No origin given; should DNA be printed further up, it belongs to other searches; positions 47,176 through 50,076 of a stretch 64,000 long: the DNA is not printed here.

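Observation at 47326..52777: Tat-less three-subunit molybdoenzyme (SoeABC-like architecture) directly followed by a split ThDP decarboxylase (ComDE-like)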

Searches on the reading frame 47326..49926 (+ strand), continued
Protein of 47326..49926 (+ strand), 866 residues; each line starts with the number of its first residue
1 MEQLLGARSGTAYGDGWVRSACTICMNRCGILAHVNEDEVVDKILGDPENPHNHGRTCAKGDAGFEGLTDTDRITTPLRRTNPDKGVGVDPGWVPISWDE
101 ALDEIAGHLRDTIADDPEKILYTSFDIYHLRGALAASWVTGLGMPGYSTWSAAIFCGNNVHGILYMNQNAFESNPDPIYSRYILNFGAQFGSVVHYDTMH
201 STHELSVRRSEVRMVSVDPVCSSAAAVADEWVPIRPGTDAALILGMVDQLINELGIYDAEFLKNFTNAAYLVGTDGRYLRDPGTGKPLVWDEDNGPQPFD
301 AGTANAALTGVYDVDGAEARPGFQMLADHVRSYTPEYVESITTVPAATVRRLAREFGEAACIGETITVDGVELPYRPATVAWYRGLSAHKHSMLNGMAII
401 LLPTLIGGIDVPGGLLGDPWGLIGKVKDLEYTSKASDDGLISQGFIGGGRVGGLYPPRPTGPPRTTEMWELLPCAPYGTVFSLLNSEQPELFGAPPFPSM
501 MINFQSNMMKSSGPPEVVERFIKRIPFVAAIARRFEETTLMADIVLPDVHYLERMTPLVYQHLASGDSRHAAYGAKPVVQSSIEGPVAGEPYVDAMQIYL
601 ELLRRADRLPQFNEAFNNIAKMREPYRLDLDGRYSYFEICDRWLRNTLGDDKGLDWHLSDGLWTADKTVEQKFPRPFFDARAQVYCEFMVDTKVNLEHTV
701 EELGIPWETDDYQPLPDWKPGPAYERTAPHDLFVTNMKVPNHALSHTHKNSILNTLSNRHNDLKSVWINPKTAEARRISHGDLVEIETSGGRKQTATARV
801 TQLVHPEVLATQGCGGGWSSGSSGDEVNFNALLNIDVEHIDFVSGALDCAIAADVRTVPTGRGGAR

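Call 67: predict_structure(alignment_id=A1)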
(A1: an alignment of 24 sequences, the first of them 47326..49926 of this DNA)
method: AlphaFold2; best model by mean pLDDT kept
length: 866 residues; sequences in the alignment: 24
mean_pLDDT: 83.5   pTM: 0.88
mean pLDDT of the five models: 83.5, 82.8, 81.8, 79.9, 77.3
residues with pLDDT >= 90: 397; 70-90: 312; 50-70: 114; < 50: 43
segments of 3 or more residues with pLDDT < 50: 148-159, 190-200, 446-451, 819-821, 861-866
pLDDT, mean of each block of 10 residues (from residue 1): 53 73 76 85 87 76 68 92 89 97 98 91 68 83 66 44 72 80 74 41 60 86 77 90 97 97 95 96 95 94 89 95 98 98 97 97 96 94 65 87 94 79 67 81 53 75 84 80 85 78 82 83 93 87 94 88 83 89 91 94 96 92 94 95 94 92 91 89 93 94 91 93 88 78 55 66 84 96 93 91 92 58 66 87 82 88 34
secondary structure, 60 per line:
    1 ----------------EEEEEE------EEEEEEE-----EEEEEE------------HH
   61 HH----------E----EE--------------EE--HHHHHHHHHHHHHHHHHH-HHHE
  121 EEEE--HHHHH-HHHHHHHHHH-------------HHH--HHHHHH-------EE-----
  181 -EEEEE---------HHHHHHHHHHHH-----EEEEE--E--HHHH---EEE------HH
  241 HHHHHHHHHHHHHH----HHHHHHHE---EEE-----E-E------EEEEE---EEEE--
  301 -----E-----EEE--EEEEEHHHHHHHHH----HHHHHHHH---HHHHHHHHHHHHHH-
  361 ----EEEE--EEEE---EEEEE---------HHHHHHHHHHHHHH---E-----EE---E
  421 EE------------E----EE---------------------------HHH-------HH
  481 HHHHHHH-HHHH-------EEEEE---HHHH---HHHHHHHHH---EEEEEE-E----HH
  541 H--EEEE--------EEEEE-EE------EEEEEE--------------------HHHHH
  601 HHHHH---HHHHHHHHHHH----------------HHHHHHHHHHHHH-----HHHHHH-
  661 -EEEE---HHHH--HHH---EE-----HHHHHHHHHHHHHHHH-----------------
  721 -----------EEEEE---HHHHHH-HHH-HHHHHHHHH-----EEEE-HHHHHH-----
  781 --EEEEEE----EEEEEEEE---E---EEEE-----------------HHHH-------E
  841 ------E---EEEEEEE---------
elements in order (helices of 4 or more, strands of 3 or more residues): E17-22 E29-35 E41-46 H59-62 H98-115 E120-124 H127-131 H133-142 H161-166 E182-186 H196-207 E213-217 H223-226 E230-232 H239-254 H259-265 E270-272 E287-291 E295-298 E312-314 E317-321 H322-330 H335-342 H346-359 E365-368 E371-374 E378-382 H392-405 E420-422 H479-487 H489-492 E500-504 H508-511 H515-523 E527-532 E544-547 E556-560 E570-575 H596-605 H609-619 H636-648 H654-659 E662-665 H669-672 H688-703 E732-736 H740-745 H751-759 E765-768 H770-775 E783-788 E793-800 E808-811 H829-832 E851-857

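Call 70: fold_search(model_id=the predicted structure, library=pdb)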
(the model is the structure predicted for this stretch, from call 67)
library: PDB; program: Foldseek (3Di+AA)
matches with E <= 10: 832; with E <= 0.001: 164
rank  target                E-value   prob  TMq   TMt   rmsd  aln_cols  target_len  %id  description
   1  6cz7_A                8.7e-39  1.00  0.69  0.74   7.6       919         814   17  The arsenate respiratory reductase (Arr) complex from Shewanella sp. ANA-3 (released 2018-08-15)
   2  5e7o_A                1.7e-38  1.00  0.65  0.63   9.1       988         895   18  Crystal structure of the perchlorate reductase PcrAB mutant W461E of PcrA from Azospira suillum PS (released 2016-03-09)
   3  4ydd_A                2.5e-38  1.00  0.65  0.63   9.6      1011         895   17  Crystal structure of the perchlorate reductase PcrAB from Azospira suillum PS (released 2016-03-09)
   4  5ch7_C                6.5e-38  1.00  0.66  0.65   9.2       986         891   18  Crystal structure of the perchlorate reductase PcrAB - Phe164 gate switch intermediate - from Azospira suillum PS (released 2016-03-09)
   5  4ydd_C                7.7e-38  1.00  0.65  0.64   8.2       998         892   17  Crystal structure of the perchlorate reductase PcrAB from Azospira suillum PS (released 2016-03-09)
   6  6cz7_C                1.1e-37  1.00  0.69  0.74   7.5       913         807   18  The arsenate respiratory reductase (Arr) complex from Shewanella sp. ANA-3 (released 2018-08-15)
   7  5ch7_A                3.9e-37  1.00  0.65  0.64   8.6      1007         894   18  Crystal structure of the perchlorate reductase PcrAB - Phe164 gate switch intermediate - from Azospira suillum PS (released 2016-03-09)
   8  9rjy_A                1.4e-35  1.00  0.65  0.59  10.0      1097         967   14  W-formate dehydrogenase V197S from Nitratidesulfovibrio vulgaris (Desulfovibrio vulgaris) (released 2026-03-04)
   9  8rcg_A                2.6e-35  1.00  0.62  0.57  10.6      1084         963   14  W-formate dehydrogenase M405S from Desulfovibrio vulgaris (released 2024-05-08)
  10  2ivf_A                1.8e-34  1.00  0.67  0.64   7.1      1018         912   16  Ethylbenzene dehydrogenase from Aromatoleum aromaticum (released 2006-09-14)
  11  9rjz_A                2.3e-34  1.00  0.63  0.57  10.1      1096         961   15  W-formate dehydrogenase Q447A from Nitratidesulfovibrio vulgaris (Desulfovibrio vulgaris) (released 2026-03-04)
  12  8bqh_A                2.6e-34  1.00  0.63  0.58  10.5      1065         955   15  W-formate dehydrogenase from Desulfovibrio vulgaris - Soaking with Formate 1.5 min (released 2023-01-18)
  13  2vpw_A                2.7e-34  1.00  0.67  0.78   5.8       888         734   20  Polysulfide reductase with bound menaquinone (released 2008-06-10)
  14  2nap                  2.7e-34  1.00  0.62  0.73   7.4       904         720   19  DISSIMILATORY NITRATE REDUCTASE (NAP) FROM DESULFOVIBRIO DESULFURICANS (released 1999-09-19)
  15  8cm4_C                2.7e-34  1.00  0.64  0.58   9.7      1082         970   15  W-formate dehydrogenase C872A from Desulfovibrio vulgaris - exposed to oxygen (released 2023-09-27)
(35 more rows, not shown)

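Call 73: search_solved_structures(query=L018:9983-12739:+, max_evalue=0.00001)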
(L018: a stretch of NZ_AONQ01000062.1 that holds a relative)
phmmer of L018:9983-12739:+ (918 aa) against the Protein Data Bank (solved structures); distinct sequences matched with E-value up to 0.00001: 17.
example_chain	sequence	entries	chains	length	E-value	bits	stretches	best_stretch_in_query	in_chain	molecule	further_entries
6cz7_A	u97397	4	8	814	9.8e-27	96.4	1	8-260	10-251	ArrA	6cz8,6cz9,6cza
2vpw_A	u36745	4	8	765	9e-21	76.7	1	52-261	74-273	THIOSULFATE REDUCTASE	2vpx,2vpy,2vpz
2e7z_A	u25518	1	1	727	6e-11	44.2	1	56-263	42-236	Acetylene hydratase Ahy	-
7l5i_A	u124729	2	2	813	2.8e-10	41.9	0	534-639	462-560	Trimethylamine-N-oxide reductase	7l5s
7bkb_D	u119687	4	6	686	4.2e-10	41.3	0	12-111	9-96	Formate dehydrogenase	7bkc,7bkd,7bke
7qv7_S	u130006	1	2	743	2.7e-08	35.4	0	13-113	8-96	Hydrogen dependent carbon dioxide reductase subunit FdhF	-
7vw6_A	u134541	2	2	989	9.4e-08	33.6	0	12-260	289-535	Formate dehydrogenase | Tungsten-containing formate dehydrogenase alpha subunit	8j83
7e5z_A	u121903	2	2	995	9.6e-08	33.5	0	12-260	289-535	Formate dehydrogenase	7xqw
5e7o_A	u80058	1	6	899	2.8e-07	32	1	31-306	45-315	DMSO reductase family type II enzyme, molybdopterin subunit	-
4ydd_A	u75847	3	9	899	3.2e-07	31.8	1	31-306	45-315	DMSO reductase family type II enzyme, molybdopterin subunit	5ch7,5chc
1r27_A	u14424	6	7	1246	1.2e-06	29.9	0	182-287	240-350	Respiratory nitrate reductase 1 alpha chain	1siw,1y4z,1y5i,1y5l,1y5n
1q16_A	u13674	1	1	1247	1.2e-06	29.9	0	182-287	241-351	Respiratory nitrate reductase 1 alpha chain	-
3ir6_A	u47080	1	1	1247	1.2e-06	29.9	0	182-287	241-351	Respiratory nitrate reductase 1 alpha chain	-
3ir5_A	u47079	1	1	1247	1.2e-06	29.9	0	182-287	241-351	Respiratory nitrate reductase 1 alpha chain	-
3ir7_A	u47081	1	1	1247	1.2e-06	29.9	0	182-287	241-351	Respiratory nitrate reductase 1 alpha chain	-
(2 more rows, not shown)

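Call 74: search_solved_structures(query=A1, max_evalue=1e-10)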
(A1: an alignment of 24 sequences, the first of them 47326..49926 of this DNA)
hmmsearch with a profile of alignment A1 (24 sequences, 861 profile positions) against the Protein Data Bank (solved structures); distinct sequences matched with E-value up to 1e-10: 53.
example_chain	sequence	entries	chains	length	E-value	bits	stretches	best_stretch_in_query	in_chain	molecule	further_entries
2vpw_A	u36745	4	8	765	1.9e-63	217.9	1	14-268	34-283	THIOSULFATE REDUCTASE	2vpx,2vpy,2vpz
6cz7_A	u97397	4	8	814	6.1e-61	209.6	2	18-270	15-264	ArrA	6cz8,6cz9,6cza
4ydd_A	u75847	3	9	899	1.7e-46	161.8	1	27-285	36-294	DMSO reductase family type II enzyme, molybdopterin subunit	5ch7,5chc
5e7o_A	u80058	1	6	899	1.7e-46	161.8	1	27-285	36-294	DMSO reductase family type II enzyme, molybdopterin subunit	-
2jio_A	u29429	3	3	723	1.2e-43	152.3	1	16-256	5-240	PERIPLASMIC NITRATE REDUCTASE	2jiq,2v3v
2e7z_A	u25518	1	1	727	6.9e-43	149.9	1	23-266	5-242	Acetylene hydratase Ahy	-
2jim_A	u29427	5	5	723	1.1e-42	149.2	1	16-256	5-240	PERIPLASMIC NITRATE REDUCTASE | PROTEIN (PERIPLASMIC NITRATE REDUCTASE)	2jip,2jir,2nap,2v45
9vap_A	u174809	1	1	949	1.2e-39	139.1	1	13-267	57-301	Formate dehydrogenase molybdopterin-binding subunit FdhA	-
1kqf_A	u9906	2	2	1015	3.8e-38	134.2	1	9-357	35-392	FORMATE DEHYDROGENASE, NITRATE-INDUCIBLE, MAJOR SUBUNIT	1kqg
7qv7_S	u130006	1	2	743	6.6e-38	133.4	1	16-266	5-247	Hydrogen dependent carbon dioxide reductase subunit FdhF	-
7bkb_D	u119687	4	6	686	5.8e-36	127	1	17-270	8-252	Formate dehydrogenase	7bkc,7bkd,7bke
1h0h_A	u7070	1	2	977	1.5e-33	119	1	13-442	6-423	FORMATE DEHYDROGENASE SUBUNIT ALPHA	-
8rcg_A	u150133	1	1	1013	3.5e-32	114.4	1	15-442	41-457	Formate dehydrogenase, alpha subunit, selenocysteine-containing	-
9qm0_A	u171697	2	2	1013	3.8e-32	114.3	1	15-442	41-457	Formate dehydrogenase, alpha subunit, selenocysteine-containing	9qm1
8cm7_A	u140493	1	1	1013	4e-32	114.3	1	15-442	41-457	Formate dehydrogenase, alpha subunit, selenocysteine-containing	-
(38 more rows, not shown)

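Call 82: search_protein_families(library=pfam, proteins=[L018:8748-9884:+, L018:15172-15753:+, L018:15820-17259:+, L018:17908-19824:+, L018:19883-21202:+, L023:13329-14195:+, L023:14223-15509:+, L023:15506-16690:+, L023:16721-18271:+, L023:9228-9893:+], max_evalue=0.00001)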
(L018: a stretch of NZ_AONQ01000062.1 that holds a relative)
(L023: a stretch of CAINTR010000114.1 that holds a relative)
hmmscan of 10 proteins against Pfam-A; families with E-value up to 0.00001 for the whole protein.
L018:8748-9884:+ (378 aa): 1 family
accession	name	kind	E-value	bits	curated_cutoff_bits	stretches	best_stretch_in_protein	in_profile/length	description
PF22636.2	FlK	-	4.9e-28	97.7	27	1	266-362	6-102/103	Fluoroacetyl-CoA-specific thioesterase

L018:15172-15753:+ (193 aa): 1 family
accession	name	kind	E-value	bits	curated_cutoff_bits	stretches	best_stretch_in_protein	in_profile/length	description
PF01558.24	POR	-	4.7e-36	125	27.4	1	11-178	1-173/173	Pyruvate ferredoxin/flavodoxin oxidoreductase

L018:15820-17259:+ (479 aa): 2 families
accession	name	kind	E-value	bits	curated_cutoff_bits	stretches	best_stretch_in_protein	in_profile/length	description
PF01855.24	POR_N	-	5.4e-49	167.4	27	1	95-293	2-203/231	Pyruvate flavodoxin/ferredoxin oxidoreductase, thiamine diP-bdg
PF17147.9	PFOR_II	-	3.8e-25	88.6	27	1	349-452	1-101/102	Pyruvate:ferredoxin oxidoreductase core domain II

L018:17908-19824:+ (638 aa): 5 families
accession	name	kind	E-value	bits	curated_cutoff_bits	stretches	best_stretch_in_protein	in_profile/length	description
PF02775.26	TPP_enzyme_C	-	6.9e-16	58.8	21.9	1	404-545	28-151/151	Thiamine pyrophosphate enzyme, C-terminal TPP binding domain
PF12837.12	Fer4_6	-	2.5e-09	37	25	0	207-224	2-19/24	4Fe-4S binding domain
PF12838.12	Fer4_7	-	6.5e-09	36.6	27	0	249-295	2-51/52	4Fe-4S dicluster domain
PF13247.11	Fer4_11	-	2.4e-08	34.5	26.2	1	248-325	9-93/100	4Fe-4S dicluster domain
PF13187.11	Fer4_9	-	3.9e-06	27.2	27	0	249-295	2-50/52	4Fe-4S dicluster domain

L018:19883-21202:+ (439 aa): 2 families
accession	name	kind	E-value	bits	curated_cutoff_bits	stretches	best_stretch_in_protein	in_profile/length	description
PF14535.12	AMP-binding_C_2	-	2.6e-25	88.9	25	1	344-437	1-96/96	AMP-binding enzyme C-terminal domain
PF00501.34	AMP-binding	-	4.1e-17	62.5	29.9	1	100-295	170-375/384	AMP-binding enzyme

L023:13329-14195:+ (288 aa): 0 families

L023:14223-15509:+ (428 aa): 2 families
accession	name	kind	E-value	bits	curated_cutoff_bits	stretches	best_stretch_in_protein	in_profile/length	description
PF14535.12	AMP-binding_C_2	-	6.6e-26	90.9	25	1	333-426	1-96/96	AMP-binding enzyme C-terminal domain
PF00501.34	AMP-binding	-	4.8e-19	68.8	29.9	1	77-284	158-375/384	AMP-binding enzyme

L023:15506-16690:+ (394 aa): 3 families
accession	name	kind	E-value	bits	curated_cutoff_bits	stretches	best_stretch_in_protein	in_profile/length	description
PF13458.12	Peripla_BP_6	-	4.7e-62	211.1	31.7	1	39-388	1-342/343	Periplasmic binding protein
PF13433.12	Peripla_BP_5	-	1.1e-20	74.5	27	1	40-374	1-328/363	Periplasmic binding protein domain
PF01094.35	ANF_receptor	-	3.2e-19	69.6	25.4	1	61-352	4-304/353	Receptor family ligand binding region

L023:16721-18271:+ (516 aa): 3 families
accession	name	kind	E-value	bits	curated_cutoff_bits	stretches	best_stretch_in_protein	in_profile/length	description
PF17149.10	CHASE5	-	7.9e-23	80.9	27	1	73-186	1-108/108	Periplasmic sensor domain found in signal transduction proteins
PF02518.31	HATPase_c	-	1.1e-17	64.9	26.4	1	408-515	2-109/111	Histidine kinase-, DNA gyrase B-, and HSP90-like ATPase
PF00512.31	HisKA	-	7e-08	32.9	26.9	1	299-353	5-54/66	His Kinase A (phospho-acceptor) domain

L023:9228-9893:+ (221 aa): 1 family
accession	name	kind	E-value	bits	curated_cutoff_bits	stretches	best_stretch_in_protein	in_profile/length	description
PF01810.24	LysE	-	1.7e-33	116.2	25.6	1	29-219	3-191/193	LysE type translocator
